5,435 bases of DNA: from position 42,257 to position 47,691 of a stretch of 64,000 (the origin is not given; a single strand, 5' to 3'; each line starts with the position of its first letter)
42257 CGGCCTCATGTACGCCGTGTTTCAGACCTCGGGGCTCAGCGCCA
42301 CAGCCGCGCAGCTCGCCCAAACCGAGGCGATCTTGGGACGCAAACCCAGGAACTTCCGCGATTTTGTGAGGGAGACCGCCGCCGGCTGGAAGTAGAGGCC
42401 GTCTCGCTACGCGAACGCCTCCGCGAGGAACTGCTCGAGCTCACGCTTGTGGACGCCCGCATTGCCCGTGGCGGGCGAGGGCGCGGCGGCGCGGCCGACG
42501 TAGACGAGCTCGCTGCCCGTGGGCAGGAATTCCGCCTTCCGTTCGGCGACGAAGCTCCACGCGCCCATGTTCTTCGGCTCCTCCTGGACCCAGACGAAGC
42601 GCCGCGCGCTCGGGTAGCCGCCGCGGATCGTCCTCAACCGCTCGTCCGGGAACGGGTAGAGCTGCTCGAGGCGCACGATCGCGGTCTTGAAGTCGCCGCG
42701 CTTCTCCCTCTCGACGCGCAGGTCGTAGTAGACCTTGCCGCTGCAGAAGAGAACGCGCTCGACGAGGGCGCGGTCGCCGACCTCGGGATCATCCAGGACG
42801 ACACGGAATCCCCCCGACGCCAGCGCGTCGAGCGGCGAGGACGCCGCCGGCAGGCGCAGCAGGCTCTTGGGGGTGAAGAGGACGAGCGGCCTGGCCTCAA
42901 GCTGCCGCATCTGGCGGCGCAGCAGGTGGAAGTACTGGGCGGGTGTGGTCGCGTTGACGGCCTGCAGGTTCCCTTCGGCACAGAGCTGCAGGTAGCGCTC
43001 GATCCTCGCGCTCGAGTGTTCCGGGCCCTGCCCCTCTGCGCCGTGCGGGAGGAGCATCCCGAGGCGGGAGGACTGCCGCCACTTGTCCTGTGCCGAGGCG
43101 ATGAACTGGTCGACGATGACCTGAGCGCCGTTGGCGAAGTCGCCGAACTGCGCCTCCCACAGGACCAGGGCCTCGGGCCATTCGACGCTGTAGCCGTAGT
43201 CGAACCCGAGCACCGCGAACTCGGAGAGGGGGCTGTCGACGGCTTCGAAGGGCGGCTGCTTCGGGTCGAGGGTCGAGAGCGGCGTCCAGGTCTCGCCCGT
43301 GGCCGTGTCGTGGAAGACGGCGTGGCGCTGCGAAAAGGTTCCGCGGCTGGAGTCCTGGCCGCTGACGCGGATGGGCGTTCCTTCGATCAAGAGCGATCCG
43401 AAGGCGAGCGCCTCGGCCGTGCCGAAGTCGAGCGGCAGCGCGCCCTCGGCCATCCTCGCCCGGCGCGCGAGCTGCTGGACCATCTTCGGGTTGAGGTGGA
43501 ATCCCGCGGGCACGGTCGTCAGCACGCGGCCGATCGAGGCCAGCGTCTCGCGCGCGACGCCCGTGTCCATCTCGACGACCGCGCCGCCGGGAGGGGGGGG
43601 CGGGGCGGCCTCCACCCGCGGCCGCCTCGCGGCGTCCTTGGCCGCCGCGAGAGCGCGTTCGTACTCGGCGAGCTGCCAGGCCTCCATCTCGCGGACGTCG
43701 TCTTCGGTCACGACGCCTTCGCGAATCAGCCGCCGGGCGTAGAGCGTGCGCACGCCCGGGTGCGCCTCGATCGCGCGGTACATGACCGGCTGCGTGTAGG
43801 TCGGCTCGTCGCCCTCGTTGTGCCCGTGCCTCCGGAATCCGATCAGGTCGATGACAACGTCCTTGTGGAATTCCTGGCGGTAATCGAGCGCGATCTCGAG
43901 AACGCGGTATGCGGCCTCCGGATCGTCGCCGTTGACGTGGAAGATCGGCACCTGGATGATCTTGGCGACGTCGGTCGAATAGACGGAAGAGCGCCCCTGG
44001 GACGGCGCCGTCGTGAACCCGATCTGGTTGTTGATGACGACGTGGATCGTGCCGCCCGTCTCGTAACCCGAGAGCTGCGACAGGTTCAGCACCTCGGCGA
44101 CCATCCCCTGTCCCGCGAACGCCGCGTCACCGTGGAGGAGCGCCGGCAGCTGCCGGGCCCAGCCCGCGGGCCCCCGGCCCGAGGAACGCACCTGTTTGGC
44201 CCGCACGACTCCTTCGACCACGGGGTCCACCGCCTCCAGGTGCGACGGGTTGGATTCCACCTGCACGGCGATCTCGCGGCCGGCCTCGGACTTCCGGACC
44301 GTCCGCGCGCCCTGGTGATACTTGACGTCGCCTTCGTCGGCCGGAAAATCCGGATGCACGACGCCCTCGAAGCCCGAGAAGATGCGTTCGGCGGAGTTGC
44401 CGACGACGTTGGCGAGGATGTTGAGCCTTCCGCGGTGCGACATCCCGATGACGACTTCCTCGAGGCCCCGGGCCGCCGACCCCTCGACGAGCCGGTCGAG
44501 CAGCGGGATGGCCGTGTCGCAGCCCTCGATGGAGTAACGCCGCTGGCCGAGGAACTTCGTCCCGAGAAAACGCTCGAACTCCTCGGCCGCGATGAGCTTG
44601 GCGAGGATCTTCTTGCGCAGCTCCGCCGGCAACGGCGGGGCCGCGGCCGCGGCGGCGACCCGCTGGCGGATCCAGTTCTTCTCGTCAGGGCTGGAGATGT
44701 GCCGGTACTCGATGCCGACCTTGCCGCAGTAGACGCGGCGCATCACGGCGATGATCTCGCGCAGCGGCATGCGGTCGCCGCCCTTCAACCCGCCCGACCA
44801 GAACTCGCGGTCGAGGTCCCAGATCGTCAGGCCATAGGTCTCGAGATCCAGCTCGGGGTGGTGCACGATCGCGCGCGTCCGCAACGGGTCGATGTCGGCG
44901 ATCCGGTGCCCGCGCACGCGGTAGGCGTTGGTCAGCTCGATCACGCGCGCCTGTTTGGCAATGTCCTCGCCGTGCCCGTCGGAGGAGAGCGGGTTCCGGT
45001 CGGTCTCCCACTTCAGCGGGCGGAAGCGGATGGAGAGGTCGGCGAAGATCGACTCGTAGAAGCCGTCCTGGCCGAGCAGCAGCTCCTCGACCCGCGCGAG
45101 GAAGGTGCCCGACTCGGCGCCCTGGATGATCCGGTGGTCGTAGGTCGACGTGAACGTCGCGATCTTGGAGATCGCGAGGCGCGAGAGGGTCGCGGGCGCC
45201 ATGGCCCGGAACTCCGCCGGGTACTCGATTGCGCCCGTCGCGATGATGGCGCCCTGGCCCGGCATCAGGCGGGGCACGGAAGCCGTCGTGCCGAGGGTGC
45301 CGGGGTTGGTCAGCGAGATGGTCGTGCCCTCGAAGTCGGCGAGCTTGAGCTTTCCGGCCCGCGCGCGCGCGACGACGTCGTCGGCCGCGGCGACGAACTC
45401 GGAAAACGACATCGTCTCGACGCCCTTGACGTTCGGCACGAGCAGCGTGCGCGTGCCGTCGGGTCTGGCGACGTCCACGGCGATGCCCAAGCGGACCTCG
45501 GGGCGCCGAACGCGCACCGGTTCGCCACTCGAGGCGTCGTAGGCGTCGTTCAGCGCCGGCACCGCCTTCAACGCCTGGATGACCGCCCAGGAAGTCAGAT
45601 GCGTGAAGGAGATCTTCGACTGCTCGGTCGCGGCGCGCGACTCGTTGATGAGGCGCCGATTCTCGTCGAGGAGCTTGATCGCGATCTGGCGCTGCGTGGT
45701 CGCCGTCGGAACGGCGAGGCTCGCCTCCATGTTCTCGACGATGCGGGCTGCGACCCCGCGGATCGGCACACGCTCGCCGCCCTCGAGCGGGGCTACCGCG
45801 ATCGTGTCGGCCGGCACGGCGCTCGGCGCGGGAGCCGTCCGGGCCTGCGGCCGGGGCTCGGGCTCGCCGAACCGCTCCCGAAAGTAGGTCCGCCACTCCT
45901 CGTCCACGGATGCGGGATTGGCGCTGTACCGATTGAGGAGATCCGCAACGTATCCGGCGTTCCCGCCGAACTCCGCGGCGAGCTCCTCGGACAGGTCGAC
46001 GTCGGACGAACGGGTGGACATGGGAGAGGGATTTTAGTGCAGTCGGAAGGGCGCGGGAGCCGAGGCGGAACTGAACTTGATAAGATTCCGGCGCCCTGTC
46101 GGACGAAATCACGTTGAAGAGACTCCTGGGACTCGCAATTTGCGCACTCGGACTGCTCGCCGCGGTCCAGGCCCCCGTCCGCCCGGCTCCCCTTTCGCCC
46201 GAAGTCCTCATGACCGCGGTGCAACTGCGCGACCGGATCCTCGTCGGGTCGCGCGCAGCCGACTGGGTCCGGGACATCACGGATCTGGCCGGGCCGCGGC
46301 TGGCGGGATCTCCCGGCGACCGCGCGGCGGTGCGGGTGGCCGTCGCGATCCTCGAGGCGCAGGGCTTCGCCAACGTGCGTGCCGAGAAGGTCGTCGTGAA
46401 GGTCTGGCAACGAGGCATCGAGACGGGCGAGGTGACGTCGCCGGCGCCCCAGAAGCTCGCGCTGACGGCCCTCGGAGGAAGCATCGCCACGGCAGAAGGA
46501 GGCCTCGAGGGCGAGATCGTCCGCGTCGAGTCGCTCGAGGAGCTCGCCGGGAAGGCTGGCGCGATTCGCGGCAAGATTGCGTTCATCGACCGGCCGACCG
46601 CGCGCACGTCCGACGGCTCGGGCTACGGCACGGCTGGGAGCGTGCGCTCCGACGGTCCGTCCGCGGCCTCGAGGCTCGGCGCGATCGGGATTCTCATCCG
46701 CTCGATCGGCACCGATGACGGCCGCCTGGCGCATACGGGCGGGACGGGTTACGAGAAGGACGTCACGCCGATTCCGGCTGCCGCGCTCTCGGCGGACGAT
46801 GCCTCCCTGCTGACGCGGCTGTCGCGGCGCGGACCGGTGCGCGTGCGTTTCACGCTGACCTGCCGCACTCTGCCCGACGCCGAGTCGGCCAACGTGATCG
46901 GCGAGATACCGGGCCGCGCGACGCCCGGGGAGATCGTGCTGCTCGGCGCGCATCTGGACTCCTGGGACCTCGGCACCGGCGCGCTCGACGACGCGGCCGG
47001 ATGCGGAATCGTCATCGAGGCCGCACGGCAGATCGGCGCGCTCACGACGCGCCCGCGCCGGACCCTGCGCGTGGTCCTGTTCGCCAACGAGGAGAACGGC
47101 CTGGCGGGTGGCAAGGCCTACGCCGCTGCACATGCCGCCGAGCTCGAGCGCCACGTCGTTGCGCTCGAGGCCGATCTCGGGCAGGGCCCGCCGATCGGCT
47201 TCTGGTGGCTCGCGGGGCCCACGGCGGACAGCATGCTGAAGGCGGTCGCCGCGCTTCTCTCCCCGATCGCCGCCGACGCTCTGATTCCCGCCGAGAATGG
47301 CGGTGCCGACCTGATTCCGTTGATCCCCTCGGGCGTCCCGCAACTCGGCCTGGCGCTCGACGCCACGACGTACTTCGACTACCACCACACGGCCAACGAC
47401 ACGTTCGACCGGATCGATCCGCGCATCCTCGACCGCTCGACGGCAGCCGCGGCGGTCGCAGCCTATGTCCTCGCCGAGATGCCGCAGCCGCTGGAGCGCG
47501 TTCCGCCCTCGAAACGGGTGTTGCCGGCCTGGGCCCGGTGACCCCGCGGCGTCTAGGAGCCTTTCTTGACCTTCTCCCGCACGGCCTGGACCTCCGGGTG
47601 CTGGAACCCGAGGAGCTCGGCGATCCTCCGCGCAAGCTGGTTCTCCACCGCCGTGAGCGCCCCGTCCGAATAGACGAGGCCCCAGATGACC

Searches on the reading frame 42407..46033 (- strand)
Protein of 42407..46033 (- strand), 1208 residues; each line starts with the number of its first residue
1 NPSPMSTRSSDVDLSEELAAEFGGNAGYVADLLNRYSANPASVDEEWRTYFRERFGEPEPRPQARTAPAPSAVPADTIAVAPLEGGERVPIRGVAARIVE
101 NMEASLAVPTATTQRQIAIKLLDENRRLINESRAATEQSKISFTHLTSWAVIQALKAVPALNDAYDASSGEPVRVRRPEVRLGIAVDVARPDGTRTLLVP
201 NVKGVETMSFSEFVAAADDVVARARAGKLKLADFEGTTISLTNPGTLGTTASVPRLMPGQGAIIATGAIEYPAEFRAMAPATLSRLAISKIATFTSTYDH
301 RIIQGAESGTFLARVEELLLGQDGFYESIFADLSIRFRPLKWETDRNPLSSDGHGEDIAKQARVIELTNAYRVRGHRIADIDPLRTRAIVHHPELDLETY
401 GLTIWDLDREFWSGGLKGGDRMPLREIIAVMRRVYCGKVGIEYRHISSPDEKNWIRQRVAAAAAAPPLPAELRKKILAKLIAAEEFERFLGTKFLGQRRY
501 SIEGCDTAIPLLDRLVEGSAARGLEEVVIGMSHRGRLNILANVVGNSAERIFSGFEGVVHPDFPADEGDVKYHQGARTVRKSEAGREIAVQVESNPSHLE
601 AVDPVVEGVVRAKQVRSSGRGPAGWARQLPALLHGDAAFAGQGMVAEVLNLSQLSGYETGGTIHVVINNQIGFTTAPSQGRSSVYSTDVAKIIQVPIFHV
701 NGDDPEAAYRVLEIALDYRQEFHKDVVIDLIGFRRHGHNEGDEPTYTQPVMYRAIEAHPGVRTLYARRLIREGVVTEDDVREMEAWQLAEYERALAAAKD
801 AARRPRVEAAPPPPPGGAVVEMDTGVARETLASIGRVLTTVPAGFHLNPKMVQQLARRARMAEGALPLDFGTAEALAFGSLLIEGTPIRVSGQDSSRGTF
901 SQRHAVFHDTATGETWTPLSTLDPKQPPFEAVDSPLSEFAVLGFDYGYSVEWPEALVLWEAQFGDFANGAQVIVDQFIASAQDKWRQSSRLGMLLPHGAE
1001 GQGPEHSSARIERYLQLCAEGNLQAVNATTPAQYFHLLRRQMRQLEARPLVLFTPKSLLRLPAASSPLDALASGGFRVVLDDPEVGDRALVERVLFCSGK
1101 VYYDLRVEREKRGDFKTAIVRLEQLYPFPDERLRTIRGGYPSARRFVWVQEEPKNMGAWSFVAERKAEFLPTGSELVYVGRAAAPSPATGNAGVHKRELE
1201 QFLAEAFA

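Call 56: search_protein_families(library=pfam, proteins=[window:42407-46033:-], max_evalue=0.001)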
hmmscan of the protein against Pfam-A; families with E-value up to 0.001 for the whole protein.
window:42407-46033:- (1208 aa): 5 families
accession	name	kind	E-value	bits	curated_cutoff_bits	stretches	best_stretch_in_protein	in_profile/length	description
PF00676.26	E1_dh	-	1.4e-49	169.2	22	1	525-801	46-294/300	Dehydrogenase E1 component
PF00198.28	2-oxoacid_dh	-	8.6e-49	166.5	23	1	87-319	5-224/232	2-oxoacid dehydrogenases acyltransferase (catalytic domain)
PF16870.10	OxoGdeHyase_C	-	1.4e-42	145.4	27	1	1066-1207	2-151/151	2-oxoglutarate dehydrogenase C-terminal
PF02779.29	Transket_pyr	-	2e-42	145.2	27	1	868-1060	3-173/174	Transketolase, pyrimidine binding domain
PF16078.10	2-oxogl_dehyd_N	-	3.1e-10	39.9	27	1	22-53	5-36/41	2-oxoglutarate dehydrogenase N-terminus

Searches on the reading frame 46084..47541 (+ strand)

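Call 76: search_protein_families(library=pfam, proteins=[window:46084-47541:+], max_evalue=0.001)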
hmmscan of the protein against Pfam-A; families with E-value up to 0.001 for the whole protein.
window:46084-47541:+ (485 aa): 3 families
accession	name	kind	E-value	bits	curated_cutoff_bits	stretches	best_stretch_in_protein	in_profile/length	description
PF04389.22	Peptidase_M28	-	2.9e-31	109.1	21.3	1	270-457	1-190/193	Peptidase family M28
PF01546.33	Peptidase_M20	-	3.8e-05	24.1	24.6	1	297-353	30-85/206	Peptidase family M20/M25/M40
PF02225.27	PA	-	0.00084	19.9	23.9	0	158-241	21-93/95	PA domain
